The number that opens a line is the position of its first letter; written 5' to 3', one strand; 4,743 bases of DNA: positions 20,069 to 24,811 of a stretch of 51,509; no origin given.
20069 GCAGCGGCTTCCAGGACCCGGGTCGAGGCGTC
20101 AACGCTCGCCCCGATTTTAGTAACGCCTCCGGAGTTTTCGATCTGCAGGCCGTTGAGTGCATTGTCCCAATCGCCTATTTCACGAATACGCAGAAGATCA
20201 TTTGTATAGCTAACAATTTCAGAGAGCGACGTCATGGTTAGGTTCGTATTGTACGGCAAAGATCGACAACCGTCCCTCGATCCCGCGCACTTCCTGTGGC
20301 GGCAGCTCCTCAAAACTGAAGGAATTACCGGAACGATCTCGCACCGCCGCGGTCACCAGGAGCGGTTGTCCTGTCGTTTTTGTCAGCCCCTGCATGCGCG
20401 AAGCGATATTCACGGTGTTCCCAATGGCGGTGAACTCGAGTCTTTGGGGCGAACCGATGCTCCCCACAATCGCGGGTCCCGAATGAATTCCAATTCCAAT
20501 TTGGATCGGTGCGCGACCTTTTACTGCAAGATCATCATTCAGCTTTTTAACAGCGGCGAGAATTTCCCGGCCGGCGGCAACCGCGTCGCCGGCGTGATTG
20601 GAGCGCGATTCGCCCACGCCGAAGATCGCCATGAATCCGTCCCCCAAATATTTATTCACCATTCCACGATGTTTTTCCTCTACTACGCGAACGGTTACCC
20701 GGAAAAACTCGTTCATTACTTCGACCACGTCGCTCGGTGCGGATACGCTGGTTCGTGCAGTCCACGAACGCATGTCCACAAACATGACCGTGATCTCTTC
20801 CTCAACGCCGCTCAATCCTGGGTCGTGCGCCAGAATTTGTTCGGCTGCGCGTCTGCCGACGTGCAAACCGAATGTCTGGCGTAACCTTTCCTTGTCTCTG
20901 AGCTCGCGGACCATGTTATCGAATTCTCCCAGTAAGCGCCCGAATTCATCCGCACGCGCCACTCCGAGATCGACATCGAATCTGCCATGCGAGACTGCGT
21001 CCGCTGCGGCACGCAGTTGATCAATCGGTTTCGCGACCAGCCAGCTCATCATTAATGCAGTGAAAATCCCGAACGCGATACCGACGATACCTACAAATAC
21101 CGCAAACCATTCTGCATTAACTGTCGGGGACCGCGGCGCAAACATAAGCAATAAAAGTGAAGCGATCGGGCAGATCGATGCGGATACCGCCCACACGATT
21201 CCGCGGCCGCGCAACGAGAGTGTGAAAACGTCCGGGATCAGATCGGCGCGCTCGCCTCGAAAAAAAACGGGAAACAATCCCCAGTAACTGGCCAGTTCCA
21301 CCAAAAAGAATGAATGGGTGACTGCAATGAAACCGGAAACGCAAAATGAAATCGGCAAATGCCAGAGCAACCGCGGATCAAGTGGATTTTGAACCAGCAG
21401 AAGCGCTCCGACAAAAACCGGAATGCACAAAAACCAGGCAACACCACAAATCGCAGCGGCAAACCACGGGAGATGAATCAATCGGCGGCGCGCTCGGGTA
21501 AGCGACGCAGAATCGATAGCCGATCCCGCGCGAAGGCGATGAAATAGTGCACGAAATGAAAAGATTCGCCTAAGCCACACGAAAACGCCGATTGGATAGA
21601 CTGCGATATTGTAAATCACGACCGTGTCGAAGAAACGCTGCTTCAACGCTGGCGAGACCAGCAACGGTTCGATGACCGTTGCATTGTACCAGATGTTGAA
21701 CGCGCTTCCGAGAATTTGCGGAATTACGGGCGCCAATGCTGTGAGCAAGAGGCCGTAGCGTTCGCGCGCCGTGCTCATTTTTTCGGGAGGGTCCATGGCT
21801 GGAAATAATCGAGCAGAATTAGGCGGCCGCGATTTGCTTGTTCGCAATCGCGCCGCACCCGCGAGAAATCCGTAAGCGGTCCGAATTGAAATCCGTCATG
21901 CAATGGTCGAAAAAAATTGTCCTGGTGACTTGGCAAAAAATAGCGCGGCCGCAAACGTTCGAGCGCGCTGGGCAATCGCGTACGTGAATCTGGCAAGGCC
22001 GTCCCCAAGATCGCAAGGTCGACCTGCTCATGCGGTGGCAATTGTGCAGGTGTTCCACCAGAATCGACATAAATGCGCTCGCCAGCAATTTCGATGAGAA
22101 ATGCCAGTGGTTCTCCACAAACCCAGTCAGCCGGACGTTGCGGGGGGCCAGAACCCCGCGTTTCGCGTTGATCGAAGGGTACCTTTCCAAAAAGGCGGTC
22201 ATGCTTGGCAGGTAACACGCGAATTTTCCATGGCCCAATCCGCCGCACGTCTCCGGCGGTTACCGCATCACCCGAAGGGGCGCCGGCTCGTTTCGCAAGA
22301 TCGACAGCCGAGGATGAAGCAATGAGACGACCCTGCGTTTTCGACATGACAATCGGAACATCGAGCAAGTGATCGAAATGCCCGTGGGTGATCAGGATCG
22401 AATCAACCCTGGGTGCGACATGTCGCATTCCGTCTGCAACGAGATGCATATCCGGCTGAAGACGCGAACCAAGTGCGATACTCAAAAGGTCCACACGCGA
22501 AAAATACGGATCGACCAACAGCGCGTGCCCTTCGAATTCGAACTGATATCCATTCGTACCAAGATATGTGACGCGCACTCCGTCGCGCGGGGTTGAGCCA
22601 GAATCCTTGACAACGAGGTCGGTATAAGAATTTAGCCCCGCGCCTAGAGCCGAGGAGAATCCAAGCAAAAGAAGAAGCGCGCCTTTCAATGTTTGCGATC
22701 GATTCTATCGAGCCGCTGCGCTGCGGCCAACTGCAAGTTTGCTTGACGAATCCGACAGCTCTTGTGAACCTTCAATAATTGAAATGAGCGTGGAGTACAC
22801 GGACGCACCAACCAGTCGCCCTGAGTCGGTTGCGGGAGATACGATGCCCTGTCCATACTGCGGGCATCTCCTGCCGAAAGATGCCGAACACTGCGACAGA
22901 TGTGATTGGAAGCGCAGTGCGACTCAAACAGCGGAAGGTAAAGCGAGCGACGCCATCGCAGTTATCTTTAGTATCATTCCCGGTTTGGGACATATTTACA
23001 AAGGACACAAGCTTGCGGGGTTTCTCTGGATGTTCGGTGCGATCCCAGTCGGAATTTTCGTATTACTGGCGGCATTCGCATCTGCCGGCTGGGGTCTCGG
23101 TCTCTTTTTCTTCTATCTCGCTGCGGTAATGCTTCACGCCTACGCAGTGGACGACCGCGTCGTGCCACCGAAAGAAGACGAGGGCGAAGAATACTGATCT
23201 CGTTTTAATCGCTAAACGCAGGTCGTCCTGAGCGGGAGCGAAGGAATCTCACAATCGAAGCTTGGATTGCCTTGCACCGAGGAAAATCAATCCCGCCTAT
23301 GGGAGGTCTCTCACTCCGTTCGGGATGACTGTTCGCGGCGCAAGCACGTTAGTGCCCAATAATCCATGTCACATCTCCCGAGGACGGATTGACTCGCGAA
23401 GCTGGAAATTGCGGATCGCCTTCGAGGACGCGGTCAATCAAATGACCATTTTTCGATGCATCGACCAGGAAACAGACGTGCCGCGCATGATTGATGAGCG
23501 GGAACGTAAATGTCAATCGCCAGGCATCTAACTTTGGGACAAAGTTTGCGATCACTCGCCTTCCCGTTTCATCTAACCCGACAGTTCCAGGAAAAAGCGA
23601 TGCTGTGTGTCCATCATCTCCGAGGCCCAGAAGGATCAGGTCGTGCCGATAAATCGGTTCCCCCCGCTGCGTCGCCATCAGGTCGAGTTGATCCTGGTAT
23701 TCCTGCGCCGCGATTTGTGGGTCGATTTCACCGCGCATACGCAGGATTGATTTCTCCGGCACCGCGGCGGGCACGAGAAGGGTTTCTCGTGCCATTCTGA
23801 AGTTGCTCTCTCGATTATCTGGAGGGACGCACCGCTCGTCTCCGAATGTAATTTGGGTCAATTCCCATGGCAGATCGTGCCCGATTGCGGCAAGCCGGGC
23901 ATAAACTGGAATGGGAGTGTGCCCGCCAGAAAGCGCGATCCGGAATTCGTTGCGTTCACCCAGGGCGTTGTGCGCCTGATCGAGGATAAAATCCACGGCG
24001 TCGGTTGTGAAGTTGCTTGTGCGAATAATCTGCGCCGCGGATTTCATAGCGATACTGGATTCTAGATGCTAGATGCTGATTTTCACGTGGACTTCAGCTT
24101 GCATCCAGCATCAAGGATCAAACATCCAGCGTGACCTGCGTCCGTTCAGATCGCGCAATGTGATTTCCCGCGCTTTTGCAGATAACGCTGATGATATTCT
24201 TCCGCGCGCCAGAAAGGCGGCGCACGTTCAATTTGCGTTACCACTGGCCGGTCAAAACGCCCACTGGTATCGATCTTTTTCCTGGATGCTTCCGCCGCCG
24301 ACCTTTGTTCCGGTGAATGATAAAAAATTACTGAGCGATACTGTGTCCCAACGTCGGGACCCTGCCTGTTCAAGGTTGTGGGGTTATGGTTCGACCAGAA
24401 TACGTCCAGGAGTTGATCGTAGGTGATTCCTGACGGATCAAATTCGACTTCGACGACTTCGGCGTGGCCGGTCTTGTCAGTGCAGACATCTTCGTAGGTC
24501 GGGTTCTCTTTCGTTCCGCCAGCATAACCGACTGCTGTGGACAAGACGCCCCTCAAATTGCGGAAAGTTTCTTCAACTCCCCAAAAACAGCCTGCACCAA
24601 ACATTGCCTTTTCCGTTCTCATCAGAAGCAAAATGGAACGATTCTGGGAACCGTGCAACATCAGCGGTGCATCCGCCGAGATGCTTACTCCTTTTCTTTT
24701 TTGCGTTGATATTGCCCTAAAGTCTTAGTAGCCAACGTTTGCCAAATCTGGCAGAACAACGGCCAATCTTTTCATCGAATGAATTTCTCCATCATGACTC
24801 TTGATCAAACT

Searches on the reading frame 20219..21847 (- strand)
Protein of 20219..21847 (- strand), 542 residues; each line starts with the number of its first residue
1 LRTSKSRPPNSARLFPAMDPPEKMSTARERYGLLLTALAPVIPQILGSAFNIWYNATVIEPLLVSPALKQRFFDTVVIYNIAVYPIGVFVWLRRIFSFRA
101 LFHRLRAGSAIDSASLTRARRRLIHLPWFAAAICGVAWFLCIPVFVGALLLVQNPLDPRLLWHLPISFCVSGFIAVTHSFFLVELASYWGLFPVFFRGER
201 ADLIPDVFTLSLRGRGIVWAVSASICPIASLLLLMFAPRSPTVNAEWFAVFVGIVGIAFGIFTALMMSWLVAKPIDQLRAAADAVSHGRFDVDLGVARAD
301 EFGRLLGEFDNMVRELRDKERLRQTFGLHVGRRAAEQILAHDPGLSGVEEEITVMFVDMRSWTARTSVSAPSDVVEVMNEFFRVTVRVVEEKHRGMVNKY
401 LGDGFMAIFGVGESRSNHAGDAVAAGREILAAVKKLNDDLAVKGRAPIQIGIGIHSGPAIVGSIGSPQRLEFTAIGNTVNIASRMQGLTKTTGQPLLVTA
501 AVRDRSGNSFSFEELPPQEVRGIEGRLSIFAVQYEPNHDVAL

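Call 35: search_protein_families(library=pfam, proteins=[window:20219-21847:-], max_evalue=0.001)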
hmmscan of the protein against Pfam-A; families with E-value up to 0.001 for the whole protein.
window:20219-21847:- (542 aa): 2 families
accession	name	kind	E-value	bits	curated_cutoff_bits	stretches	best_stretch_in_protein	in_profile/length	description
PF00211.25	Guanylate_cyc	-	2.1e-21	76.8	21.9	1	350-530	7-179/183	Adenylate and Guanylate cyclase catalytic domain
PF00672.30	HAMP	-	6.5e-11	42.8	25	1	267-318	2-53/53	HAMP domain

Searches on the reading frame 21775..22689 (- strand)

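Call 35: search_protein_families(library=pfam, proteins=[window:21775-22689:-], max_evalue=0.001)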
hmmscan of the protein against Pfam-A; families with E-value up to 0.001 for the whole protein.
window:21775-22689:- (304 aa): 3 families
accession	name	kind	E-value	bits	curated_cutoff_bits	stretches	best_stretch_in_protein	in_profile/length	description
PF13483.12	Lactamase_B_3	-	9.1e-11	42.4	24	1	39-169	1-88/160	Beta-lactamase superfamily domain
PF12706.13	Lactamase_B_2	-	7.4e-09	35.9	27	1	57-229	3-163/200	Beta-lactamase superfamily domain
PF00753.33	Lactamase_B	-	3.7e-05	24.2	22.7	1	94-130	43-79/196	Metallo-beta-lactamase superfamily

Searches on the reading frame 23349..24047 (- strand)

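Call 35: search_protein_families(library=pfam, proteins=[window:23349-24047:-], max_evalue=0.001)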
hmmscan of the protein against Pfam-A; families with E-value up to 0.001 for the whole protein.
window:23349-24047:- (232 aa): 1 family
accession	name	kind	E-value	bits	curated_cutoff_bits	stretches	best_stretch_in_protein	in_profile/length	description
PF01182.26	Glucosamine_iso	-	2.6e-60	204.5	27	1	12-228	5-225/225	Glucosamine-6-phosphate isomerases/6-phosphogluconolactonase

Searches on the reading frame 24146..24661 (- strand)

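Call 35: search_protein_families(library=pfam, proteins=[window:24146-24661:-], max_evalue=0.001)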
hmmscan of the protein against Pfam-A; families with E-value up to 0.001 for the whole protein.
window:24146-24661:- (171 aa): 1 family
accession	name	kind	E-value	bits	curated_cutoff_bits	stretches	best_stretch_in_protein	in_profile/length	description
PF01625.27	PMSR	-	2.3e-66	223.2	23.7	1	18-169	1-152/153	Peptide methionine sulfoxide reductase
